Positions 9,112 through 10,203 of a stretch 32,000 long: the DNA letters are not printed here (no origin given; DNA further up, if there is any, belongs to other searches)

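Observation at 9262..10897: Active SPPY DNA methyltransferase translationally coupled to a full-length, catalytically dead paralogue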

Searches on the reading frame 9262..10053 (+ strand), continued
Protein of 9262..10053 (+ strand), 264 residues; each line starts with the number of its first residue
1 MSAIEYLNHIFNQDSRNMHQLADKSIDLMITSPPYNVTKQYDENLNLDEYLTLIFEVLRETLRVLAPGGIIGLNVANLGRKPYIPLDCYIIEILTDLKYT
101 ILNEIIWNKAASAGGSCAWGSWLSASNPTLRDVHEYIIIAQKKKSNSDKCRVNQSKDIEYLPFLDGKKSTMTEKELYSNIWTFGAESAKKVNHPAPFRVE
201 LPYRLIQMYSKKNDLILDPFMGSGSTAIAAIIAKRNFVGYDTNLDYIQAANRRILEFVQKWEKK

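Call 66: search_protein_families(library=padloc, proteins=[window:9262-10053:+], max_evalue=0.01)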
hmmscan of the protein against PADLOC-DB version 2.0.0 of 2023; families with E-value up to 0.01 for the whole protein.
window:9262-10053:+ (264 aa): 73 families (the best 25 are shown)
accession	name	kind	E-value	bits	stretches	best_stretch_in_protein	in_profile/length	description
PDLC03350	MTase_II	-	1.1e-84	282.5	1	7-260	56-301/312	Type II methyltransferase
PDLC03353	MTase_II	-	7.3e-59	197.4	1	7-256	9-252/260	Type II methyltransferase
PDLC03371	MTase_II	-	1.4e-37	127.7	1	7-259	10-257/260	Type II methyltransferase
PDLC03283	MTase_II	-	1.5e-35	121.1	1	9-259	6-276/352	Type II methyltransferase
PDLC03299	MTase_II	-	2.4e-34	117.2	1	15-262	23-264/296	Type II methyltransferase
PDLC03260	MTase_II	-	9.6e-29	98.4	2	179-259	233-313/349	Type II methyltransferase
PDLC03387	MTase_II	-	4.8e-28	96.1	2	94-256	135-278/289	Type II methyltransferase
PDLC03246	MTase_II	-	1.7e-27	94.5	1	16-248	122-360/376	Type II methyltransferase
PDLC03295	MTase_II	-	4.3e-26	90.1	1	8-258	4-270/292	Type II methyltransferase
PDLC03259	MTase_II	-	7.4e-26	88.9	1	10-248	6-249/423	Type II methyltransferase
PDLC03320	MTase_II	-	2.3e-23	80.8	1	16-259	42-279/289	Type II methyltransferase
PDLC03265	MTase_II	-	2.1e-22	78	2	171-256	245-330/333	Type II methyltransferase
PDLC03230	MTase_II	-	2.7e-22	77.6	1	5-251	33-279/360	Type II methyltransferase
PDLC03305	MTase_II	-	1.9e-19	68.3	2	175-254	167-242/513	Type II methyltransferase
PDLC03216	MTase_II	-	3.8e-19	66.9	1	6-259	10-260/364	Type II methyltransferase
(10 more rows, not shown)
